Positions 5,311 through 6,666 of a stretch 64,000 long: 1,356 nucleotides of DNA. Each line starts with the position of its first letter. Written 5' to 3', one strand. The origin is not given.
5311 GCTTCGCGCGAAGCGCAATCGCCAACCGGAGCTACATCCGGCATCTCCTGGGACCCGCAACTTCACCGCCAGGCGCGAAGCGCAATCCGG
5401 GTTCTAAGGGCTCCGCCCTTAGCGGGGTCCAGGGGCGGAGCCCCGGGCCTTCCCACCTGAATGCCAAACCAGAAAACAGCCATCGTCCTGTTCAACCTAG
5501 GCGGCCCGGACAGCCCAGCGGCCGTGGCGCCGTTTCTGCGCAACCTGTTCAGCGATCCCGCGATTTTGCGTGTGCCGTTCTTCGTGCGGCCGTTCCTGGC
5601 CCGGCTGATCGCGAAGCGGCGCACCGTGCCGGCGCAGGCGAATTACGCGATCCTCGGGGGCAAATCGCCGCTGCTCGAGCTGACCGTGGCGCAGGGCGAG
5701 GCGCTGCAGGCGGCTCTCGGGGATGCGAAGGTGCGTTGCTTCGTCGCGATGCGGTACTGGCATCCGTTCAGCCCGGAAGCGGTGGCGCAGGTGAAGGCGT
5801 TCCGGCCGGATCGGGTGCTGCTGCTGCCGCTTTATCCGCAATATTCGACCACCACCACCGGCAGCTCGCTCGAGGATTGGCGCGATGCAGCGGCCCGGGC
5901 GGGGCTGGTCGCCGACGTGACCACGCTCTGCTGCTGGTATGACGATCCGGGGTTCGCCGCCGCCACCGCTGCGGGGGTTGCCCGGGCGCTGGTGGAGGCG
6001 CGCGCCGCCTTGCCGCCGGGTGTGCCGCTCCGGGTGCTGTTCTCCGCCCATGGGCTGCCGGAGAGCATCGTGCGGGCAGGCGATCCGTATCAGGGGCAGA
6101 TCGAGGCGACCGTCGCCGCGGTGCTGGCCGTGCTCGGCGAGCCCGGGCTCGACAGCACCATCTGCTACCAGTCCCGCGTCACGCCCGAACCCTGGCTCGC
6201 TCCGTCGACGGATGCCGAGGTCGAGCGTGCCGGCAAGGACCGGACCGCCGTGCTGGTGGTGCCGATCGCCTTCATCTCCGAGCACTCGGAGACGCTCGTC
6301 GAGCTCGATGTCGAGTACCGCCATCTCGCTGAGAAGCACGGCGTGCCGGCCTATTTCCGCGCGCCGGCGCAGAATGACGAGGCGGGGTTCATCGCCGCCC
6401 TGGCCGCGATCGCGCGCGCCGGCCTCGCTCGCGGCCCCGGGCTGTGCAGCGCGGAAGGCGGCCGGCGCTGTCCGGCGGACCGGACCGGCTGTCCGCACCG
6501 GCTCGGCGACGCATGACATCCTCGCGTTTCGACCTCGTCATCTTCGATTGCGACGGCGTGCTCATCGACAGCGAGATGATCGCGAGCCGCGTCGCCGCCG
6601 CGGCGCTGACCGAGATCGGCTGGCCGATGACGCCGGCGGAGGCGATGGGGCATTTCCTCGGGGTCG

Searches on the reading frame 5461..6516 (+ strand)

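Call 7: search_protein_families(library=pfam, proteins=[window:5461-6516:+])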
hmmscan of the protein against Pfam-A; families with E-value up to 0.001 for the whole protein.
window:5461-6516:+ (351 aa): 1 family
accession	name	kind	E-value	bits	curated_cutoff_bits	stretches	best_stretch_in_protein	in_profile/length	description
PF00762.24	Ferrochelatase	-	2.5e-104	349.1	27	1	5-319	1-314/317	Ferrochelatase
